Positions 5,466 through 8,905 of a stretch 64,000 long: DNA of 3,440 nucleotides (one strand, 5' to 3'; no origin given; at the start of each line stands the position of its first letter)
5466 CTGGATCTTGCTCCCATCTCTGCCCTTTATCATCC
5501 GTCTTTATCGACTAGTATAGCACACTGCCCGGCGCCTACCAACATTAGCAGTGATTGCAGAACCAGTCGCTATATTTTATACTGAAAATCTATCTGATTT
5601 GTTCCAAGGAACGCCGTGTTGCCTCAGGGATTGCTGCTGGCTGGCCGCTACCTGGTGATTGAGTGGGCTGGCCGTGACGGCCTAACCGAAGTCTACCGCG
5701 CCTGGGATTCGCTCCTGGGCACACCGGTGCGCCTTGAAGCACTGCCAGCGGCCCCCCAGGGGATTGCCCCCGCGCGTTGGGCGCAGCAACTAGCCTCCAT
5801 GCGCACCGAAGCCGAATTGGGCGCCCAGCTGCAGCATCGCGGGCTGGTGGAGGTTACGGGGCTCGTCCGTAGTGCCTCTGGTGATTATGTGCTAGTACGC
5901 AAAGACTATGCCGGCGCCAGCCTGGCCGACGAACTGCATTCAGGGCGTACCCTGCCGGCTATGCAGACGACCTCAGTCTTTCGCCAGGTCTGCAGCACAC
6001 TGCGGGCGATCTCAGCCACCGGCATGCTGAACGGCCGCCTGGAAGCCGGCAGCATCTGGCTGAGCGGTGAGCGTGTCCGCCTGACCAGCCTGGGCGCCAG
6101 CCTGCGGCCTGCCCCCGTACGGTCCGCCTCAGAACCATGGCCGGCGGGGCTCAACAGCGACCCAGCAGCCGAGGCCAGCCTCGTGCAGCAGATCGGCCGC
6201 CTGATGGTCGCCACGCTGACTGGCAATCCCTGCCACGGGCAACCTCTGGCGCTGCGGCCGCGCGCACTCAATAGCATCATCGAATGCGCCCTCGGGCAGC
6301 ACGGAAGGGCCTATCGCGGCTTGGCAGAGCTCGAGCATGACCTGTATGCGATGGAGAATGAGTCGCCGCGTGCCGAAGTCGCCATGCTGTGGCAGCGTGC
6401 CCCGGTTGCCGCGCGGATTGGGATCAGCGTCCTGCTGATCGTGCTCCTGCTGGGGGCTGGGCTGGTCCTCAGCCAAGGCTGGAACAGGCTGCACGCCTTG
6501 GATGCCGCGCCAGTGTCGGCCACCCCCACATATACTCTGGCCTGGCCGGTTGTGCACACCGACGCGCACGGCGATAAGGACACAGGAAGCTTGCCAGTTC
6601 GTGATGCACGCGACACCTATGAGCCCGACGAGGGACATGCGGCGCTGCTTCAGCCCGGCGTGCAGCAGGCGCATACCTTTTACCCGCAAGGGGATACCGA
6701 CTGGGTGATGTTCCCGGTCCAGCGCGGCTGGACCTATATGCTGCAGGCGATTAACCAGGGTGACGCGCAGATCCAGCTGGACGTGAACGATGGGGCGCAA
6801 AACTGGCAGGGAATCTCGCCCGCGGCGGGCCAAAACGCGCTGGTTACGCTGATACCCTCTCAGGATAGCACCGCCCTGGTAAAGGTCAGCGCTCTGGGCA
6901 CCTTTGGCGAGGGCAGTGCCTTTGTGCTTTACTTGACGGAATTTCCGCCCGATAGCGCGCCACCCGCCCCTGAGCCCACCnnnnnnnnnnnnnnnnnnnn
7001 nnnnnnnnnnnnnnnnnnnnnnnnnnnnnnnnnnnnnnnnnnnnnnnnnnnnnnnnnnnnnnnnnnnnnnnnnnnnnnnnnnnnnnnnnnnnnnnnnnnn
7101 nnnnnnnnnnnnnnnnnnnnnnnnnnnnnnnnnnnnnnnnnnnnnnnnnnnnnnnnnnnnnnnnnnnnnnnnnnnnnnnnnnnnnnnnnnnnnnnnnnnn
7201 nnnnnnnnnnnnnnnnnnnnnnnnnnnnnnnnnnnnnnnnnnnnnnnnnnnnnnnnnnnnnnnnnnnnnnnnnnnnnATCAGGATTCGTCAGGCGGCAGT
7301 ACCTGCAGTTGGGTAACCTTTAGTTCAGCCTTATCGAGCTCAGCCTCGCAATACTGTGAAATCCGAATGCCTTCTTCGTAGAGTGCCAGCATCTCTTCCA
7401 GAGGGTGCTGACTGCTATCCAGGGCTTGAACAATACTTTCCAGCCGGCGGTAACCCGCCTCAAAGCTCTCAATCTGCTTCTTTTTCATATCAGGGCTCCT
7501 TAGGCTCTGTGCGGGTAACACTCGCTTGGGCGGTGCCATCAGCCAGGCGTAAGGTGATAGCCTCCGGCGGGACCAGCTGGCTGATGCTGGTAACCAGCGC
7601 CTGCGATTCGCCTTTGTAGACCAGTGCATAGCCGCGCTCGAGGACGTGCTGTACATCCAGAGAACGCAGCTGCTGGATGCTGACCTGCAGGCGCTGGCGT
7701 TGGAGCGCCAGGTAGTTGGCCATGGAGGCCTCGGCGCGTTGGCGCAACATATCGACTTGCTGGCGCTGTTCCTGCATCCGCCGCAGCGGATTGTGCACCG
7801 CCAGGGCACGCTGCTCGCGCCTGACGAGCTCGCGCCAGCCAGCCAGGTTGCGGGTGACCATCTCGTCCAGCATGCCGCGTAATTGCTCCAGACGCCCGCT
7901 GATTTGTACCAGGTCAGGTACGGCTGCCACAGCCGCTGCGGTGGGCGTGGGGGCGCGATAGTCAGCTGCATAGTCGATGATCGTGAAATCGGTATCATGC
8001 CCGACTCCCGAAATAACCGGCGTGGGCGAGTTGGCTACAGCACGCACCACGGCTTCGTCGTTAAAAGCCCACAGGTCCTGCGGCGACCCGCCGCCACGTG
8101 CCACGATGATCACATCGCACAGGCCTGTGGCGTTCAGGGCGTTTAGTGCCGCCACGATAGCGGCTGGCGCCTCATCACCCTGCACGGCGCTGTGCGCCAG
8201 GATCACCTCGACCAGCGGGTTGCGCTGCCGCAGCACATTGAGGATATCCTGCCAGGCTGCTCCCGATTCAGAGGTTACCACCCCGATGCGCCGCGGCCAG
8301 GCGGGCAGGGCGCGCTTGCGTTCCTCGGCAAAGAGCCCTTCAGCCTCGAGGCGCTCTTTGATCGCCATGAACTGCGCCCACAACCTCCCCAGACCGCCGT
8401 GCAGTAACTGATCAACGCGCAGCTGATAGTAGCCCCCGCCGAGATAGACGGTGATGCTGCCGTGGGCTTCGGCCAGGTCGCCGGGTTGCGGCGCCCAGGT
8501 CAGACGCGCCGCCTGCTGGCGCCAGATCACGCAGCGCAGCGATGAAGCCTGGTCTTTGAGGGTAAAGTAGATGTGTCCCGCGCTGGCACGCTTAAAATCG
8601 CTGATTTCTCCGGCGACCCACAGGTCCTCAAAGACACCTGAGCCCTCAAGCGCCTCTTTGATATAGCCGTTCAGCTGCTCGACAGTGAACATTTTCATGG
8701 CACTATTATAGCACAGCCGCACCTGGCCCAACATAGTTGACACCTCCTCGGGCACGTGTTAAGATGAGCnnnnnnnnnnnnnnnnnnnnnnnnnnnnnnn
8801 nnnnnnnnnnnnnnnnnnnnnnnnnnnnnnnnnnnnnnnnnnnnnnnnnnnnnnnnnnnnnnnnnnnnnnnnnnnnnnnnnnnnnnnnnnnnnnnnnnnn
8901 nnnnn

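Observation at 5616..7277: Freestanding membrane pseudokinase divergent from an LCP gene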

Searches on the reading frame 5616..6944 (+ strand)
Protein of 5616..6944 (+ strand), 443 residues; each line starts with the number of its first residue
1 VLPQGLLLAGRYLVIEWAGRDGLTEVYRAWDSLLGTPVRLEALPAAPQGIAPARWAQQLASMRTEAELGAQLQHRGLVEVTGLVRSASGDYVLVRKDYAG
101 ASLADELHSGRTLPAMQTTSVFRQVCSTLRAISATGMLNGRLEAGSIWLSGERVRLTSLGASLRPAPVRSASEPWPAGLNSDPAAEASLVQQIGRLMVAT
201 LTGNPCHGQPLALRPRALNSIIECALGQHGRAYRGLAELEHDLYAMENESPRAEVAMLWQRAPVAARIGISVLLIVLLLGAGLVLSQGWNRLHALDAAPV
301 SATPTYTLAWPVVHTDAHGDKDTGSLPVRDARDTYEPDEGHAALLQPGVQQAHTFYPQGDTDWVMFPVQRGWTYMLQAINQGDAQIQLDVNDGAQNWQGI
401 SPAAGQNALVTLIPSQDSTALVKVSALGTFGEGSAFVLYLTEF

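Call 30: find_homologous_proteins(query=A2, max_evalue=1e-10)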
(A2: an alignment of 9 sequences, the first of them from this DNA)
Query A2 (9 sequences) (443 aa, profile of the alignment): 109 proteins with E <= 1e-10 among 8000 candidates.
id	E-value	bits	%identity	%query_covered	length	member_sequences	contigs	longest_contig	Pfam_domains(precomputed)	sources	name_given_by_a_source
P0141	1.3e-195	669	25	87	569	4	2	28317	PF07714.24,PF00069.32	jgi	-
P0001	2.1e-149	516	100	100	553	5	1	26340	-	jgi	-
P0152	1.3e-46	177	26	32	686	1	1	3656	PF07714.24,PF00069.32,PF08239.18,PF01636.30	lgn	-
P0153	2.7e-46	176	28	36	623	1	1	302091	PF07714.24,PF00069.32,PF03109.23,PF03793.25,PF01636.30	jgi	jgi:eukaryotic-like serine/threonine-protein kinase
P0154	4.8e-46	175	30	18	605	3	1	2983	PF07714.24,PF00069.32,PF03793.25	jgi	-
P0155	5.0e-45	172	26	31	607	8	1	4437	PF07714.24,PF00069.32,PF03109.23,PF01636.30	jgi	jgi:serine/threonine-protein kinase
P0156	5.7e-45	172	26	32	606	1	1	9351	PF07714.24,PF00069.32,PF03109.23,PF01636.30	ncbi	-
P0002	2.5e-44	170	30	31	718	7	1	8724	PF07714.24,PF00069.32,PF03109.23,PF01636.30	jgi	-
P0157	1.1e-43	168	-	-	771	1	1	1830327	PF07714.24,PF00069.32,PF03109.23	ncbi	-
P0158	1.4e-43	167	25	24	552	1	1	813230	PF06293.21,PF07714.24,PF00069.32,PF03109.23,PF13115.12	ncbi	-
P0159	1.8e-43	167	21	35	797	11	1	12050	PF14559.13,PF07714.24,PF13431.13,PF00069.32,PF23914.2,PF13414.13,PF00515.35,PF13428.13,PF13181.13,PF07719.24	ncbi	-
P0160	1.9e-43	167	26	35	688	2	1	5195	PF07714.24,PF00069.32,PF03109.23,PF03793.25,PF01636.30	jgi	-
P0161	2.2e-43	167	39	16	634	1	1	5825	PF07714.24,PF00069.32,PF03109.23,PF14531.13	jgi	jgi:serine/threonine-protein kinase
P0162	2.4e-43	167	-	-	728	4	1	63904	PF07714.24,PF00069.32,PF03109.23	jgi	jgi:serine/threonine-protein kinase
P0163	2.6e-43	166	27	34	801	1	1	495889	PF07714.24,PF00069.32,PF03109.23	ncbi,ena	-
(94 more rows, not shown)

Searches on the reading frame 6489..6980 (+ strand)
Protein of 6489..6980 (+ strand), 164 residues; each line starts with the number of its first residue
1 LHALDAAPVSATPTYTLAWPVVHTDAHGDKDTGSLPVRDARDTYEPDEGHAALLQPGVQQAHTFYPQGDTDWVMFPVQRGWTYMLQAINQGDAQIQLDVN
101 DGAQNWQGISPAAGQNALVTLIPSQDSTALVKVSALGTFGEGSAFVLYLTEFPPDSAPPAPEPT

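Call 22: search_protein_families(library=ncbifam, proteins=[window:6489-6980:+], max_evalue=1)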
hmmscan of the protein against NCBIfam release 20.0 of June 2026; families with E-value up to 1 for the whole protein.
window:6489-6980:+ (164 aa): 0 families

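Call 23: search_solved_structures(query=window:6489-6980:+, max_evalue=10, show_alignments=2)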
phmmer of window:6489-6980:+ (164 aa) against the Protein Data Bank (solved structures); distinct sequences matched with E-value up to 10: 2.
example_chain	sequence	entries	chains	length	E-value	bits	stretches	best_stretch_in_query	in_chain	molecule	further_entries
4k70_A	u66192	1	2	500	0.21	14.6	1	7-75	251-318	UL37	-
5j2z_A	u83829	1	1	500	0.24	14.4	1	7-74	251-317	UL37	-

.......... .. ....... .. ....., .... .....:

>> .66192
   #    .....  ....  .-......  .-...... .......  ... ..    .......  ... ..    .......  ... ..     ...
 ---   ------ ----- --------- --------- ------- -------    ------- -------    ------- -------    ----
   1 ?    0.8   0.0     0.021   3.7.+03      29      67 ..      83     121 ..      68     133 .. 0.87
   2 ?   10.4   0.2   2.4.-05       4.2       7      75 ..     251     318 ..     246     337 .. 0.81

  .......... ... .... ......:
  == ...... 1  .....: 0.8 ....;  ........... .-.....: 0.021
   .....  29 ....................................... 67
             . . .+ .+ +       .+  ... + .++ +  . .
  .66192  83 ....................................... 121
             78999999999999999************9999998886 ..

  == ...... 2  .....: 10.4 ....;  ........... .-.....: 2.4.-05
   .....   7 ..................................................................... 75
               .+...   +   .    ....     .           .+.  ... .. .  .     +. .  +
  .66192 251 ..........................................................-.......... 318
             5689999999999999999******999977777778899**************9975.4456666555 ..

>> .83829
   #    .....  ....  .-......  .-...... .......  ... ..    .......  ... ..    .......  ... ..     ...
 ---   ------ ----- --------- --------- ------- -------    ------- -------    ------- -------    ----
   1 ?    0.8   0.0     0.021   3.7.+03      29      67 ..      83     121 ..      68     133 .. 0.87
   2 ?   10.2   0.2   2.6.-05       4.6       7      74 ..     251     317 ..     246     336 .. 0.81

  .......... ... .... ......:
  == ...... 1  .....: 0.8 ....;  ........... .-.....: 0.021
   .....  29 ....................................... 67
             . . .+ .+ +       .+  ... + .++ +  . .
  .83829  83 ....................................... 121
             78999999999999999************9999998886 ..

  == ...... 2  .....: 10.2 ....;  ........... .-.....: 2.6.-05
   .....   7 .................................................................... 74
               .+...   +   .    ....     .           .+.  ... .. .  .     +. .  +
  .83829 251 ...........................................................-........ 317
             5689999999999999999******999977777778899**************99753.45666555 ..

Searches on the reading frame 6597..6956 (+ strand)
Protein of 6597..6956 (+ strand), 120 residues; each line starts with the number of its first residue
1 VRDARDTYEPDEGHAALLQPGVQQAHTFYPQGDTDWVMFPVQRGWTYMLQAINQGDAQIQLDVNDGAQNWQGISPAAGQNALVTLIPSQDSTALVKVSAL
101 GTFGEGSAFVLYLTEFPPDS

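Call 63: search_protein_families(library=pfam, alignment_id=A5, max_evalue=0.01)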
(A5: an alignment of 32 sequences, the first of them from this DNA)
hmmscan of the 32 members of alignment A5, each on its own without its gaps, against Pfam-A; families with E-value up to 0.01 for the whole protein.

A. member 1, seq(120 aa): 0 families

B. families by the number of members that match (of 32 scanned): 3 families
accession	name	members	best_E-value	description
PF04151.21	PPC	16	4e-12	Bacterial pre-peptidase C-terminal domain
PF17957.7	Big_7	1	0.0043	Bacterial Ig domain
PF25627.1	Polyoma_VP2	1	0.0096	Polyomaviruses capsid protein VP2 family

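Call 64: search_solved_structures(query=A5, max_evalue=0.01, show_alignments=2)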
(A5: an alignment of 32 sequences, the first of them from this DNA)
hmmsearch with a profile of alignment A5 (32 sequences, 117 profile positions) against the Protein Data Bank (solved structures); distinct sequences matched with E-value up to 0.01: 0.

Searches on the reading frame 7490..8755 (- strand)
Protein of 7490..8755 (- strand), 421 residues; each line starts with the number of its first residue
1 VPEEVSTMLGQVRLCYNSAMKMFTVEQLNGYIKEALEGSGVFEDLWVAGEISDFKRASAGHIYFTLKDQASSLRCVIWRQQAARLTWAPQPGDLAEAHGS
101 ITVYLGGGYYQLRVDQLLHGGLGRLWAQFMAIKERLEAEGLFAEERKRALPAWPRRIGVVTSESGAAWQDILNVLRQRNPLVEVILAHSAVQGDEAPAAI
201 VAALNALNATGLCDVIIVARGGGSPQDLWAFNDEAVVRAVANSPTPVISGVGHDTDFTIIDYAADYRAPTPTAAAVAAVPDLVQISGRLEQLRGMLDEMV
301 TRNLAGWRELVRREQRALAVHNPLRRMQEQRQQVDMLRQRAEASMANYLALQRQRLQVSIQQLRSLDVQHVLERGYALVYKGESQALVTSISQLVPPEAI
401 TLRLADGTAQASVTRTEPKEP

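Call 6: search_protein_families(library=pfam, proteins=[window:7490-8755:-], max_evalue=1)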
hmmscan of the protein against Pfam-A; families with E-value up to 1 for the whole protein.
window:7490-8755:- (421 aa): 5 families
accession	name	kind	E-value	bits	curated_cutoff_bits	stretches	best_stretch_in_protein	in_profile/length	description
PF02601.20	Exonuc_VII_L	-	2.5e-93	313.5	35.9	2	141-357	1-215/315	Exonuclease VII, large subunit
PF13742.12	tRNA_anti_2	-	6.8e-27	94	27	1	23-117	1-94/95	OB-fold nucleic acid binding domain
PF01336.31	tRNA_anti-codon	-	4.9e-11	42.8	27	1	46-117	2-72/75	OB-fold nucleic acid binding domain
PF00465.25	Fe-ADH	-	0.029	14.4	31.3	1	151-227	19-94/168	Iron-containing alcohol dehydrogenase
PF10883.13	DUF2681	-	0.24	12.2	28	1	311-359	24-70/90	Protein of unknown function (DUF2681)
